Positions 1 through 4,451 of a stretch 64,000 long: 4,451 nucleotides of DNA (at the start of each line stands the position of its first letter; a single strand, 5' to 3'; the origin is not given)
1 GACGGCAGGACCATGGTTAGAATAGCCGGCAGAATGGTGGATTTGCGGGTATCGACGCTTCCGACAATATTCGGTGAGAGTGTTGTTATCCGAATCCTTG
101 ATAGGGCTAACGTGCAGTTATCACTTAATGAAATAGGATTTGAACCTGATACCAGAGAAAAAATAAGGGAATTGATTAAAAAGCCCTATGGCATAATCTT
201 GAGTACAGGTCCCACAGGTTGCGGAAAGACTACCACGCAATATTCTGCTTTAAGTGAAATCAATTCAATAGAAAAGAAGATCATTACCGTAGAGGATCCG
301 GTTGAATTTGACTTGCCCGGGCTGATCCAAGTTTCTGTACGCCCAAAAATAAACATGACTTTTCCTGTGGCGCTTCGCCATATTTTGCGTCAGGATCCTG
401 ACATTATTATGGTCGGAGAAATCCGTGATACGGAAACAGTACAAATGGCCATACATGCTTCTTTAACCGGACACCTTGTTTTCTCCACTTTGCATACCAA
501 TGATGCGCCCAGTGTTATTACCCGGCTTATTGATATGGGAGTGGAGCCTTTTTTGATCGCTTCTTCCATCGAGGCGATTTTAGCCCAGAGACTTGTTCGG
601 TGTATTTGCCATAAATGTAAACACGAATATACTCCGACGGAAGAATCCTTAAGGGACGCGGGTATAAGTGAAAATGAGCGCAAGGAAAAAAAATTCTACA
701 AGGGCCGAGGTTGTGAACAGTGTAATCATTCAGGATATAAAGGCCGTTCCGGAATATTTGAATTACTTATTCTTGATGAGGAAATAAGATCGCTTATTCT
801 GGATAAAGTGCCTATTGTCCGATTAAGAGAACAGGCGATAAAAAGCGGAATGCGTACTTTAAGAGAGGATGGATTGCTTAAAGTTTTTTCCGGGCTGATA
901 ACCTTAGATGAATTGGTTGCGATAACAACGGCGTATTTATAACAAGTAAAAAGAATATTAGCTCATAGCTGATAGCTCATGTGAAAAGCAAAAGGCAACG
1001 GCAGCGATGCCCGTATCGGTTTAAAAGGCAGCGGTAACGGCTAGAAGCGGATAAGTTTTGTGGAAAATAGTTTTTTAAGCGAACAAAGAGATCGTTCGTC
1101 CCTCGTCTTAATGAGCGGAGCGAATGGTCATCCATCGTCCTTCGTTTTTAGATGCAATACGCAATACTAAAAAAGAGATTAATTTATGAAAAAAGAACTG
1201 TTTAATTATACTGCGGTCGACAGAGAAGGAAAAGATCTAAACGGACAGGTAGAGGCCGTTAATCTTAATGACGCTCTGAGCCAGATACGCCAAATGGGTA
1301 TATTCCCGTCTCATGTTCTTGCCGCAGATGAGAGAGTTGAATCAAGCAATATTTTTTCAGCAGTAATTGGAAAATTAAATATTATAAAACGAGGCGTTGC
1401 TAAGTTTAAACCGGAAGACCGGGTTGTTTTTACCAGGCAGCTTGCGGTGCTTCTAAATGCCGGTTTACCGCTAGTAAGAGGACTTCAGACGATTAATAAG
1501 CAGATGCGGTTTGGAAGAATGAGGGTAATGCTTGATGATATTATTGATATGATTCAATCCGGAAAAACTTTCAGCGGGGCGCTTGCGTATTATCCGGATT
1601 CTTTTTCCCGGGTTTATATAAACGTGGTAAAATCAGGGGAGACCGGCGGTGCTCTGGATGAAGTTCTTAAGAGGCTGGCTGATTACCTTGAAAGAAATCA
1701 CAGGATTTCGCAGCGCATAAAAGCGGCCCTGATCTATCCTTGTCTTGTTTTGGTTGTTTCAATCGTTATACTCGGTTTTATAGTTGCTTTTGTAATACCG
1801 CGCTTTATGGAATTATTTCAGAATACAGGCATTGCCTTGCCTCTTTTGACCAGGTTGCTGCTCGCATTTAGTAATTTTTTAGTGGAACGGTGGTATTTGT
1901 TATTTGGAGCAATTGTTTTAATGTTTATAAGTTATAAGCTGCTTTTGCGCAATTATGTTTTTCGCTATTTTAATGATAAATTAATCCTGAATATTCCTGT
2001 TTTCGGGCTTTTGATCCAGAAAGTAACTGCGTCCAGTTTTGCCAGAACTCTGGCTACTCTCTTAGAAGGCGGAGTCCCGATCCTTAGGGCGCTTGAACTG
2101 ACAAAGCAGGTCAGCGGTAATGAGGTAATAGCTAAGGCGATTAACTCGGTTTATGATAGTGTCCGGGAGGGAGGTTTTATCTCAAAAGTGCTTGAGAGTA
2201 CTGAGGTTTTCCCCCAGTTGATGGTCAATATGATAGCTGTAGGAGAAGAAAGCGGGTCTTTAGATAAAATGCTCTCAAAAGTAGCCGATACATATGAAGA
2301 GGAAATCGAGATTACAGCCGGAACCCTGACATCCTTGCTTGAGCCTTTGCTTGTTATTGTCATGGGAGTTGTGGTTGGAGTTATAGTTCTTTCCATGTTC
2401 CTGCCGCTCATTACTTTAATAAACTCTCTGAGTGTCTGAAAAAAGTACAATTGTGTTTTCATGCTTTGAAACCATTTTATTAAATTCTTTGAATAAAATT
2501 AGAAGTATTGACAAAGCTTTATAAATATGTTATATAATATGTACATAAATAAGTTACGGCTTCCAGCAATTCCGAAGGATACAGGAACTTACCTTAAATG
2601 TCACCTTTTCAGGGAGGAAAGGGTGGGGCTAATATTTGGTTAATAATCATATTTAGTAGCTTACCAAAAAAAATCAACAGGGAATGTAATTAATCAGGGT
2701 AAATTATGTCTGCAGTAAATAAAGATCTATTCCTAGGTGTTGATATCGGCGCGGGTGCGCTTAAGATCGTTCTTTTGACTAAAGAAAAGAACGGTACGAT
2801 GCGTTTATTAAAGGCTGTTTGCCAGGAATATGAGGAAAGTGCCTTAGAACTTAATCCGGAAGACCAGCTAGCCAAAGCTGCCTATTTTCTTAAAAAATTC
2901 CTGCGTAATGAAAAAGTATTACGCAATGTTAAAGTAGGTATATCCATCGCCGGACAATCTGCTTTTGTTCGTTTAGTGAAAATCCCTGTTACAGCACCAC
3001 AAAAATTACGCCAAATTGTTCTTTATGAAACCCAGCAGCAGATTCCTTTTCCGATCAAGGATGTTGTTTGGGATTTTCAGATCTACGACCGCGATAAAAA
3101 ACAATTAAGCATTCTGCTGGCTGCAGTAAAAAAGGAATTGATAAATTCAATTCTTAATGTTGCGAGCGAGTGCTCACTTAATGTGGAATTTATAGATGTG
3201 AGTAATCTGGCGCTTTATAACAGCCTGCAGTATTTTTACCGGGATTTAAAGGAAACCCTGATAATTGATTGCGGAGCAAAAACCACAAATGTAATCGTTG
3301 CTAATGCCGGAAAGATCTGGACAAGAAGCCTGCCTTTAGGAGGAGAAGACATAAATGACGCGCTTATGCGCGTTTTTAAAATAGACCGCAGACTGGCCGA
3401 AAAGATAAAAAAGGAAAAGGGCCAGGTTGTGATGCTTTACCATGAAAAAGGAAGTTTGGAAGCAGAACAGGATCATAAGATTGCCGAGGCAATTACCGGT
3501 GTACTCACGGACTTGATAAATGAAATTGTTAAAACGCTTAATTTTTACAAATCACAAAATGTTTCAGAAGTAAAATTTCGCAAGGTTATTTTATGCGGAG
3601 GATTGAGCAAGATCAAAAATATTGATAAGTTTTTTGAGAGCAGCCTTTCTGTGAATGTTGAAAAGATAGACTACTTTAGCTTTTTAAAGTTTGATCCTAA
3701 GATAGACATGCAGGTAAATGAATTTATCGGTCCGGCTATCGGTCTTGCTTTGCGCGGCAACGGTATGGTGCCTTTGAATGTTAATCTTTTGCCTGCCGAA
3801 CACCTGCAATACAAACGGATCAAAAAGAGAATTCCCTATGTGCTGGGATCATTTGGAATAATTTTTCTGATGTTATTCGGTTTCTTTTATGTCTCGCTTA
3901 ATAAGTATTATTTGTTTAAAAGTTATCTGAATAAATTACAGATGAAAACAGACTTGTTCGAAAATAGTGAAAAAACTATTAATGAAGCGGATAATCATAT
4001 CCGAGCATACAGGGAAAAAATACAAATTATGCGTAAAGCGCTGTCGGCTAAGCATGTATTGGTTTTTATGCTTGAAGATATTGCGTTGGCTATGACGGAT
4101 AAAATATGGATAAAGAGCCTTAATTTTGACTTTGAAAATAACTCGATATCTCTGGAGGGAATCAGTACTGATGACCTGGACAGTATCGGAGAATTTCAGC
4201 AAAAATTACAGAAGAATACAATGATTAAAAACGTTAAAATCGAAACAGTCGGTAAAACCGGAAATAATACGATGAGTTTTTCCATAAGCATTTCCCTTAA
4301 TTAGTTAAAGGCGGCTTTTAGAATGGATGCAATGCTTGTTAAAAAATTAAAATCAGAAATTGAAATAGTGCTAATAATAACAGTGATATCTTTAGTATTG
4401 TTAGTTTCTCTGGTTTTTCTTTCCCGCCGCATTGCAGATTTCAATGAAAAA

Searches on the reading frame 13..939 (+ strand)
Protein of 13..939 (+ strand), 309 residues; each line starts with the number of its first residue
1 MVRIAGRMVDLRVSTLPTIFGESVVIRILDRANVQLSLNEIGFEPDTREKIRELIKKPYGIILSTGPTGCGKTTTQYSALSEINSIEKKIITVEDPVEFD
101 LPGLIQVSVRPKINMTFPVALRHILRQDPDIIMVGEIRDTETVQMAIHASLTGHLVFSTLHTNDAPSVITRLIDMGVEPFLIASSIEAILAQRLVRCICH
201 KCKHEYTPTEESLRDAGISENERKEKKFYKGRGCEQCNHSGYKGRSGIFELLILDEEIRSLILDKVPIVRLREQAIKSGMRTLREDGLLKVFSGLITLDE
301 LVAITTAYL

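Call 30: search_protein_families(library=pfam, proteins=[window:13-939:+], max_evalue=0.00001)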
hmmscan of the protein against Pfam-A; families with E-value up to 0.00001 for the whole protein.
window:13-939:+ (309 aa): 1 family
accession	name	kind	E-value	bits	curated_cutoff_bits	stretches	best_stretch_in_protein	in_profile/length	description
PF00437.27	T2SSE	-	2.3e-107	359.3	24.9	1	2-301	85-368/370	Type II/IV secretion system protein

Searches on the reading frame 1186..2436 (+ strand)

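Call 30: search_protein_families(library=pfam, proteins=[window:1186-2436:+], max_evalue=0.00001)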
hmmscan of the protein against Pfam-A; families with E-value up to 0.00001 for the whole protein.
window:1186-2436:+ (417 aa): 1 family
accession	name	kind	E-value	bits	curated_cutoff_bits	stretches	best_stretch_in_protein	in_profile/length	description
PF00482.28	T2SSF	-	5.1e-69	230.5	25.2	2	82-205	1-125/125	Type II secretion system (T2SS), protein F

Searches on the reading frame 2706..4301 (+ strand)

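Call 30: search_protein_families(library=pfam, proteins=[window:2706-4301:+], max_evalue=0.00001)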
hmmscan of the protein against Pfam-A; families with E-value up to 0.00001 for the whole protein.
window:2706-4301:+ (532 aa): 4 families
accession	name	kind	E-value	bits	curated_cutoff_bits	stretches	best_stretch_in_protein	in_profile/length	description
PF11104.14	PilM_2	-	9.8e-32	110.6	27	1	11-351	1-339/340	Type IV pilus assembly protein PilM;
PF14450.12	FtsA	-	1.4e-12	48.5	31.8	1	186-318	2-107/127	Cell division protein FtsA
PF06723.19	MreB_Mbl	-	2.5e-11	43.4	27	1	183-319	146-302/327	MreB/Mbl protein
PF05137.18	PilN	-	5.8e-06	26.7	22.8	0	455-530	2-77/78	Fimbrial assembly protein (PilN)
